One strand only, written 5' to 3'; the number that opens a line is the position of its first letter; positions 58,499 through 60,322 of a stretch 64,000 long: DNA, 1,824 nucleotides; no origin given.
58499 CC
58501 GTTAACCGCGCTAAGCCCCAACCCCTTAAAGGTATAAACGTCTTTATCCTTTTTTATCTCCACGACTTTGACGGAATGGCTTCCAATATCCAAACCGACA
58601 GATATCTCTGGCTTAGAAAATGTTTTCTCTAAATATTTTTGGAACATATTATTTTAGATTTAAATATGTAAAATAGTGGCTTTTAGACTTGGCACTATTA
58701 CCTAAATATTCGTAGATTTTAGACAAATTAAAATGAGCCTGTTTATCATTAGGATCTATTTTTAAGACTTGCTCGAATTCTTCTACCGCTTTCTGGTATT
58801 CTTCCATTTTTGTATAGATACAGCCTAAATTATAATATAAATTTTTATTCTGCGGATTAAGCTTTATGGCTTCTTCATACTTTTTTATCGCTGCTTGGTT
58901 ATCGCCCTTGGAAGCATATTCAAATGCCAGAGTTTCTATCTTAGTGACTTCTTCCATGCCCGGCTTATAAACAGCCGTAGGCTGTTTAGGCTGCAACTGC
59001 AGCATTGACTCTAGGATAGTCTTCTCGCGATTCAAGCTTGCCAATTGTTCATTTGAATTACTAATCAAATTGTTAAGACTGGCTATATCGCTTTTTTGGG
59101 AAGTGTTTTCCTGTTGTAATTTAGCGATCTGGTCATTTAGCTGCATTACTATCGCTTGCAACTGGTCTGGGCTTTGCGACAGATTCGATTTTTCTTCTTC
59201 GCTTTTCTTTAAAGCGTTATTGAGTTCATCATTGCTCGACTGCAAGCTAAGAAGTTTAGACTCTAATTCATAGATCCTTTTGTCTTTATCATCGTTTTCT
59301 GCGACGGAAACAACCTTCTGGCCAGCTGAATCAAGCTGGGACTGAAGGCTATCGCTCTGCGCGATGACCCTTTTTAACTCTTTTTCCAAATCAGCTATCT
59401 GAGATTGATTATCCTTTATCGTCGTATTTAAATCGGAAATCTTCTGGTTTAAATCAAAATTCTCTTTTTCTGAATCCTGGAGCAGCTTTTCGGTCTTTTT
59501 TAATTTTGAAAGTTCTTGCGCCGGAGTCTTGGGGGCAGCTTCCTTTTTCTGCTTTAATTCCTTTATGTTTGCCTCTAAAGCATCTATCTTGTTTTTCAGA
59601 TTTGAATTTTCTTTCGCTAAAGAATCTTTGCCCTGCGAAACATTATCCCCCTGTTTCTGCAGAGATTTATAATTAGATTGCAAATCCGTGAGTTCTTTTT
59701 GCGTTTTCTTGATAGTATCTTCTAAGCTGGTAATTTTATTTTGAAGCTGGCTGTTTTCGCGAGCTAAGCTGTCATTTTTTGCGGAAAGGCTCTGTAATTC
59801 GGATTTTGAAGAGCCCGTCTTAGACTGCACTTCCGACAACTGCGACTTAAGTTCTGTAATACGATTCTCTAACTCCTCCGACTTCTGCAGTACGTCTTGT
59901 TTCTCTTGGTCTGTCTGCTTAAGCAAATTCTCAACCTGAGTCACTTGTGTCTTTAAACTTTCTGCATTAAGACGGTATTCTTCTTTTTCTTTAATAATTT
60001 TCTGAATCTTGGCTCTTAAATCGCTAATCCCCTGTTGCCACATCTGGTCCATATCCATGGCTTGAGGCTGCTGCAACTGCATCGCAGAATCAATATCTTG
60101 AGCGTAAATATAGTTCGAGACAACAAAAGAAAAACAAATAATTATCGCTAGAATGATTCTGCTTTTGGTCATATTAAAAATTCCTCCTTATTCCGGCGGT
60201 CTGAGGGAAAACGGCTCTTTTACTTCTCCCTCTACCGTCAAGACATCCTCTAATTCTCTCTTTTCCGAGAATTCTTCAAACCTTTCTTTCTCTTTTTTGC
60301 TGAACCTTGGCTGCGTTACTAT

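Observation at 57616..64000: Type IV pilus-like operon with non-canonical order: pilC-pilin-pilN-pilO-pilP-pilQ-[coiled-coil/TPR]-pilM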

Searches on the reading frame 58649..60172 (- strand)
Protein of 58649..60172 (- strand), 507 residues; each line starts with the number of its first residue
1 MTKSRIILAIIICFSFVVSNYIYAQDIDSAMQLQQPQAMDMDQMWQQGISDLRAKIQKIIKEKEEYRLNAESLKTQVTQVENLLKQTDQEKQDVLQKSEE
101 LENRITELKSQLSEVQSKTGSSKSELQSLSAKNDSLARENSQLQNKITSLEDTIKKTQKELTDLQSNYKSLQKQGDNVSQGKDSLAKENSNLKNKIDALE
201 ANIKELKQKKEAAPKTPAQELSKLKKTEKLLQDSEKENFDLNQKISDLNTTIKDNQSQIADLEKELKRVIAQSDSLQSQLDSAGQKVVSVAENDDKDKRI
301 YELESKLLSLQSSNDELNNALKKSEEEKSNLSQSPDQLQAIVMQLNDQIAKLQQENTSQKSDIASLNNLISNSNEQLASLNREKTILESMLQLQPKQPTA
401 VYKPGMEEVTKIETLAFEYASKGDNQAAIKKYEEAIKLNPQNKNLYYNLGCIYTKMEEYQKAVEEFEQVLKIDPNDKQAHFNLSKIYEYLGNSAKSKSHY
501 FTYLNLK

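Call 3: search_protein_families(library=pfam, proteins=[window:58649-60172:-], max_evalue=0.1)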
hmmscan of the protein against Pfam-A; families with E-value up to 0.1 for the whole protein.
window:58649-60172:- (507 aa): 62 families (the best 25 are shown)
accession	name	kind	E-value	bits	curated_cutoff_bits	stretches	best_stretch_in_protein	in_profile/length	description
PF13414.12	TPR_11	-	6.8e-18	64.5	26.8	2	418-455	3-40/42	TPR repeat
PF07719.23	TPR_2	-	1.1e-17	63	27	2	445-476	3-34/34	Tetratricopeptide repeat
PF13181.12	TPR_8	-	8.3e-15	54.1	25.7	2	445-476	3-34/34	Tetratricopeptide repeat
PF00515.34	TPR_1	-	3e-14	52.6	27.8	2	445-476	3-34/34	Tetratricopeptide repeat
PF13431.12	TPR_17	-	7.9e-14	51.2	24.4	2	432-463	2-33/34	Tetratricopeptide repeat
PF14559.12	TPR_19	-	7e-13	49.1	25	2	421-480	3-62/68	Tetratricopeptide repeat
PF11932.13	DUF3450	-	4.7e-09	36.4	32.6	2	11-116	4-106/241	Protein of unknown function (DUF3450)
PF13432.12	TPR_16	-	5.2e-09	36.8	32.7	2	419-476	7-64/65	Tetratricopeptide repeat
PF13424.12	TPR_12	-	8.4e-09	35.9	30.1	2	415-473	9-75/77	Tetratricopeptide repeat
PF13176.12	TPR_7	-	1.1e-08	35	27.9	1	446-476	2-34/36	Tetratricopeptide repeat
PF13428.12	TPR_14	-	6.3e-08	33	23.5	1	415-450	7-42/44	Tetratricopeptide repeat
PF13371.12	TPR_9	-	6.7e-08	32.9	35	1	419-480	5-66/73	Tetratricopeptide repeat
PF25764.1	KIF21A_4th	-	7.1e-08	32.8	33.1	1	126-231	43-141/183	KIF21A-like domain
PF23991.1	DUF7310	-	3.3e-07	31.1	40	0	75-138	10-72/83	Coiled-coil region of unknown function (DUF7310)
PF07888.16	CALCOCO1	-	3.6e-07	29.9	36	1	124-279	59-210/496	Calcium binding and coiled-coil domain (CALCOCO1) like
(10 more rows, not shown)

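Call 6: search_protein_families(library=ncbifam, proteins=[window:58649-60172:-], max_evalue=0.1)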
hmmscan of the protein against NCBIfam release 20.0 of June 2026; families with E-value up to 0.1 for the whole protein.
window:58649-60172:- (507 aa): 37 families (the best 25 are shown)
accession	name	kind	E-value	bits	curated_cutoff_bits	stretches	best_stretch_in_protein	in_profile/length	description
TIGR04523.1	Mplasa_alph_rch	subfamily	3.5e-16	58.3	270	2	123-464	313-655/745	helix-rich protein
TIGR02168.1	SMC_prok_B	equivalog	2.5e-15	55.3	567.35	2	194-461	232-505/1181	chromosome segregation protein SMC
TIGR02169.1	SMC_prok_A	equivalog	1.4e-14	52.8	729.4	1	52-390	673-1009/1165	chromosome segregation protein SMC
TIGR02521.1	type_IV_pilW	equivalog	2.6e-14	53.4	154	2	403-482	24-104/234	type IV pilus biogenesis/stability protein PilW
NF040959.1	MamA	equivalog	2.1e-13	50.2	200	1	409-495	71-157/204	magnetosome protein MamA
NF045487.1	ASRP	equivalog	7.2e-13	48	300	4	45-208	315-474/593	archaea-specific SMC-related protein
NF002725.1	PRK02603.1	equivalog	8.8e-12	45.4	143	2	421-498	47-127/173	photosystem I assembly protein Ycf3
NF002572.0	PRK02224.1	equivalog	3.7e-11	42.1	1087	1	46-390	257-601/888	DNA double-strand break repair ATPase Rad50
TIGR00540.1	TPR_hemY_coli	hypoth_equivalog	6.7e-11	41.6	142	1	419-500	302-382/385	heme biosynthesis-associated TPR protein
NF041035.1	Rad50_Halo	equivalog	5.7e-10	38.2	1000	1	53-375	236-558/883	DNA double-strand break repair ATPase Rad50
NF047558.1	TPR_END_plus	domain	2e-09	37.3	32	1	445-478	1-34/56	TPR end-of-group domain-containing protein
NF008391.2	PRK11189.1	equivalog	9.4e-08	31.9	250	1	425-490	81-146/297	lipoprotein NlpI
NF003034.1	PRK03918.1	equivalog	1.5e-07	29.8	700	1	48-213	173-340/878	DNA double-strand break repair ATPase Rad50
NF033920.0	C39_PA2778_fam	equivalog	3.2e-07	30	150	1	416-498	163-245/255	PA2778 family cysteine peptidase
TIGR02552.1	LcrH_SycD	equivalog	5.6e-07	29.4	104.8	1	407-498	16-107/136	SycD/LcrH family type III secretion system chaperone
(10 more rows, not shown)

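Call 32: find_homologous_proteins(query=window:58649-60172:-, max_evalue=1e-8)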
Query window:58649-60172:- (507 aa): 120 proteins with E <= 1e-8 among 8000 candidates.
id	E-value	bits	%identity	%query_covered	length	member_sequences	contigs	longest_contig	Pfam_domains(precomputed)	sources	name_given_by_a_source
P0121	2.4e-92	328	41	99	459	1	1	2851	PF16331.11,PF13414.13,PF25450.2,PF25764.2,PF28422.1,PF10473.15,PF13374.13,PF26916.1,PF00515.35,PF23991.2,PF13424.13,PF07719.24,PF13174.13,PF25994.1,PF13431.13,PF13176.13,PF13428.13,PF26095.1,PF11932.14,PF14559.13,PF08614.17,PF13371.13,PF17675.7,PF12895.14,PF00038.27,PF23649.2,PF13432.13,PF19220.7,PF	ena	-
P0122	1.1e-39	155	32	14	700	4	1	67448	PF03704.24,PF09976.16,PF16068.11,PF25060.1,PF13414.13,PF01535.27,PF12569.15,PF13374.13,PF07721.21,PF24575.2,PF00515.35,PF13424.13,PF13429.13,PF14561.13,PF07719.24,PF13174.13,PF20308.5,PF25063.1,PF13431.13,PF23914.2,PF25062.2,PF20225.5,PF13176.13,PF24885.2,PF13428.13,PF04733.21,PF25064.2,PF14559.13,P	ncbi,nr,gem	ncbi:MAG: tetratricopeptide repeat protein [Candidatus Ancaeobacter aquaticus]|nr:tetratricopeptide 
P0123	5.7e-30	123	39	16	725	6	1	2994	PF25063.1,PF13431.13,PF23914.2,PF13414.13,PF13176.13,PF12569.15,PF13428.13,PF14559.13,PF24575.2,PF13371.13,PF00515.35,PF12895.14,PF13424.13,PF21033.5,PF13432.13,PF13181.13,PF07719.24,PF13174.13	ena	-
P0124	8.2e-30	122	41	13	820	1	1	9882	PF13414.13,PF04781.18,PF12569.15,PF13374.13,PF00515.35,PF13424.13,PF14561.13,PF07719.24,PF13174.13,PF25063.1,PF13431.13,PF13365.13,PF23914.2,PF25062.2,PF13176.13,PF13428.13,PF25064.2,PF14559.13,PF25575.1,PF13371.13,PF12895.14,PF21033.5,PF13432.13,PF09295.17,PF13181.13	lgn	-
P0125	2.3e-28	118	36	14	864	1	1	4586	PF03704.24,PF14863.13,PF09976.16,PF25060.1,PF13414.13,PF01535.27,PF12569.15,PF13374.13,PF24575.2,PF00515.35,PF13424.13,PF13429.13,PF14561.13,PF07719.24,PF13174.13,PF20308.5,PF25063.1,PF14853.13,PF13431.13,PF23914.2,PF25062.2,PF25058.2,PF13176.13,PF13428.13,PF04733.21,PF25064.2,PF14559.13,PF13371.13,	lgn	-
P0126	7.1e-28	116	32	15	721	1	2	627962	PF25063.1,PF03704.24,PF13431.13,PF23914.2,PF13414.13,PF13176.13,PF13428.13,PF25064.2,PF14559.13,PF24575.2,PF13371.13,PF00515.35,PF12895.14,PF13424.13,PF21033.5,PF13432.13,PF13429.13,PF13181.13,PF14561.13,PF07719.24,PF13174.13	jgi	jgi:tetratricopeptide (TPR) repeat protein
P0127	9.5e-26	109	41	18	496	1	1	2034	PF25060.1,PF22890.2,PF13414.13,PF12569.15,PF13374.13,PF24575.2,PF00515.35,PF13424.13,PF13429.13,PF07719.24,PF13174.13,PF20308.5,PF25063.1,PF14853.13,PF13431.13,PF23914.2,PF25062.2,PF13176.13,PF24885.2,PF13428.13,PF13759.13,PF14559.13,PF13371.13,PF17874.8,PF22860.3,PF12895.14,PF21033.5,PF13432.13,PF1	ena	-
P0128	1.6e-24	105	33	16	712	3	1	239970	PF03704.24,PF13414.13,PF12569.15,PF13374.13,PF24575.2,PF02259.30,PF00515.35,PF13424.13,PF13429.13,PF07719.24,PF13174.13,PF13431.13,PF25062.2,PF13176.13,PF13428.13,PF14559.13,PF25575.1,PF13156.13,PF13371.13,PF12895.14,PF21033.5,PF13432.13,PF13181.13,PF12968.14,PF01239.29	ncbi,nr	ncbi:MAG: hypothetical protein CL760_04810, partial [Chloroflexi bacterium]|nr:hypothetical protein 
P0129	1.8e-24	105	32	22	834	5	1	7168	PF13414.13,PF04781.18,PF12569.15,PF13374.13,PF24575.2,PF25068.3,PF00515.35,PF27158.1,PF13424.13,PF13429.13,PF07719.24,PF13174.13,PF25063.1,PF14853.13,PF13431.13,PF23914.2,PF25062.2,PF13176.13,PF13428.13,PF25064.2,PF14559.13,PF25575.1,PF13371.13,PF12895.14,PF21033.5,PF13432.13,PF13181.13,PF12968.14,P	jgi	jgi:tetratricopeptide (TPR) repeat protein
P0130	2.2e-24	105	35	17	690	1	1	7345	PF10602.16,PF09976.16,PF25060.1,PF13414.13,PF01535.27,PF12569.15,PF13374.13,PF07721.21,PF24575.2,PF02259.30,PF00515.35,PF13424.13,PF28559.1,PF13429.13,PF07719.24,PF13174.13,PF20308.5,PF25063.1,PF13431.13,PF23914.2,PF25062.2,PF25058.2,PF13176.13,PF13428.13,PF25064.2,PF14559.13,PF13371.13,PF26725.1,PF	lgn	-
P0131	1.1e-23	102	45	15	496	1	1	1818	PF25060.1,PF22890.2,PF13414.13,PF12569.15,PF13374.13,PF24575.2,PF00515.35,PF13424.13,PF13429.13,PF07719.24,PF13174.13,PF20308.5,PF25063.1,PF14853.13,PF13431.13,PF23914.2,PF25062.2,PF13176.13,PF24885.2,PF13428.13,PF13759.13,PF14559.13,PF13371.13,PF22860.3,PF12895.14,PF21033.5,PF13432.13,PF13181.13,PF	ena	-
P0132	1.6e-23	102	35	16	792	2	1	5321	PF25063.1,PF13431.13,PF23914.2,PF13414.13,PF13176.13,PF13428.13,PF25064.2,PF13374.13,PF07721.21,PF14559.13,PF24575.2,PF25068.3,PF13371.13,PF17874.8,PF00515.35,PF12895.14,PF13424.13,PF21033.5,PF13432.13,PF13181.13,PF07719.24,PF13174.13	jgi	jgi:tetratricopeptide (TPR) repeat protein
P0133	5.5e-23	100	34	19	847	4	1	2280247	PF25063.1,PF21750.3,PF13431.13,PF23914.2,PF13414.13,PF13176.13,PF12569.15,PF13428.13,PF13374.13,PF14559.13,PF25575.1,PF10516.16,PF13371.13,PF02457.22,PF00515.35,PF13424.13,PF21033.5,PF13432.13,PF13181.13,PF01239.29,PF07719.24,PF13174.13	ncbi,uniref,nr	ncbi:tetratricopeptide repeat protein [Metasolibacillus fluoroglycofenilyticus]|uniref:tetratricopep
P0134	7.4e-23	100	41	18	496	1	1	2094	PF25060.1,PF22890.2,PF13414.13,PF12569.15,PF13374.13,PF24575.2,PF00515.35,PF13424.13,PF13429.13,PF07719.24,PF13174.13,PF20308.5,PF25063.1,PF14853.13,PF13431.13,PF23914.2,PF25062.2,PF13176.13,PF24885.2,PF13428.13,PF13759.13,PF14559.13,PF13371.13,PF17874.8,PF22860.3,PF12895.14,PF21033.5,PF13432.13,PF1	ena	-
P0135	1.3e-22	99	41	18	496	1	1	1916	PF25060.1,PF22890.2,PF13414.13,PF12569.15,PF13374.13,PF24575.2,PF00515.35,PF13424.13,PF13429.13,PF07719.24,PF13174.13,PF20308.5,PF25063.1,PF14853.13,PF13431.13,PF23914.2,PF25062.2,PF13176.13,PF24885.2,PF13428.13,PF13759.13,PF14559.13,PF13371.13,PF22860.3,PF12895.14,PF21033.5,PF13432.13,PF13181.13,PF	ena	-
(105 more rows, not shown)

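Call 60: predict_structure(alignment_id=A6)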
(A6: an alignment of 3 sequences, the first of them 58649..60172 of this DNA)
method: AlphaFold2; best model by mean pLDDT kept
length: 507 residues; sequences in the alignment: 3
mean_pLDDT: 69.5   pTM: 0.27
mean pLDDT of the five models: 69.5, 66.3, 62.1, 61.5, 60.4
residues with pLDDT >= 90: 82; 70-90: 190; 50-70: 148; < 50: 87
segments of 3 or more residues with pLDDT < 50: 1-9, 13-39, 209-221, 283-296, 330-334, 390-404
pLDDT, mean of each block of 10 residues (from residue 1): 44 44 37 40 64 70 69 69 68 63 70 67 72 80 81 80 76 67 67 74 56 41 61 74 78 80 78 66 42 52 73 77 59 46 66 73 72 69 58 36 58 87 91 94 95 94 97 95 95 95 89
secondary structure, 60 per line:
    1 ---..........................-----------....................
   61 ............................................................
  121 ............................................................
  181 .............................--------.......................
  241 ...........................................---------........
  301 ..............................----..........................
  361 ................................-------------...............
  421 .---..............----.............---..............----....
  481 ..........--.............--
elements in order: H4-29 H41-209 H218-283 H293-330 H335-392 H406-421 H425-438 H443-455 H459-472 H477-490 H493-505

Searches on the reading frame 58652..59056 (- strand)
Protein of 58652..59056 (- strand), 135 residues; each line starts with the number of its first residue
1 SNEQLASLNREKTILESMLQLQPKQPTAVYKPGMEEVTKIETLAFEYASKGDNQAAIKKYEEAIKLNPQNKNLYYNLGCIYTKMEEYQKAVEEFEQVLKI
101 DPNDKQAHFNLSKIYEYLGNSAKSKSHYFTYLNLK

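Call 42: search_solved_structures(query=A4, max_evalue=0.000001)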
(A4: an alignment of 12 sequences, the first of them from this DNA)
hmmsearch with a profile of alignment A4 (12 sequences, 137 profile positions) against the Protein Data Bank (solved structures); distinct sequences matched with E-value up to 0.000001: 185 (the best 60 are shown).
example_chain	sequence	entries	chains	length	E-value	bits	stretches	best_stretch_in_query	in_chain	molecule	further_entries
9qhb_A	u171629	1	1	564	6.1e-164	541.3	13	47-115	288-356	Engineered tetratricopeptide repeat protein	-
8bu0_A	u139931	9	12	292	4e-81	273.1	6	46-115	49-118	Consensus tetratricopeptide repeat protein | Crystal structure of an 8-repeat consensus TPR superhelix with Zinc. | Monomer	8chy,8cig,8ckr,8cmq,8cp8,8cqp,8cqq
9qhc_A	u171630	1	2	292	5.9e-78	262.9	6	46-115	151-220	Engineered tetratricopeptide repeat protein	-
7obi_A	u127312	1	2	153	6.7e-47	162.3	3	40-117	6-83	CTPR-rv4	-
7yeh_B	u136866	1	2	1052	1.8e-45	157.7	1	42-117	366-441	UDP-N-acetylglucosamine--peptide N-acetylglucosaminyltransferase 110 kDa subunit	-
7ntf_A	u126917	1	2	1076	2e-45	157.5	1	42-116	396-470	Isoform 1 of UDP-N-acetylglucosamine--peptide N-acetylglucosaminyltransferase 110 kDa subu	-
1w3b_A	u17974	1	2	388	4.8e-45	156.3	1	44-115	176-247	UDP-N-ACETYLGLUCOSAMINE--PEPTIDE N-ACETYLGLUCOSAMINYLTRANSFERASE 110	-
7yea_A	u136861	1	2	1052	7.1e-45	155.7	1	47-117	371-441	UDP-N-acetylglucosamine--peptide N-acetylglucosaminyltransferase 110 kDa subunit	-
6eou_A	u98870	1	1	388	1.8e-44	154.4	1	44-115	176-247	UDP-N-acetylglucosamine--peptide N-acetylglucosaminyltransferase 110 kDa subunit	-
2fo7_A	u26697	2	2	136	2.9e-38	134.3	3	45-111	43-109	SYNTHETIC CONSENSUS TPR PROTEIN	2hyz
8ch0_A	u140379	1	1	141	6.4e-38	133.2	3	45-111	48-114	Consensus tetratricopeptide repeat protein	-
7y4i_A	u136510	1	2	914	1.5e-37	132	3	46-97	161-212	Probable UDP-N-acetylglucosamine--peptide N-acetylglucosaminyltransferase SPINDLY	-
8dtf_A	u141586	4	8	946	2e-37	131.6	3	46-97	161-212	Probable UDP-N-acetylglucosamine--peptide N-acetylglucosaminyltransferase SPINDLY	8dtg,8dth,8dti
8ump_A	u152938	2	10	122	8.4e-32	113.4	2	49-120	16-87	T33-ml35-redesigned-TPR-domain-fold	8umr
6vfh_A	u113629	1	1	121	5.6e-31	110.7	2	45-111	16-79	T33_dn10A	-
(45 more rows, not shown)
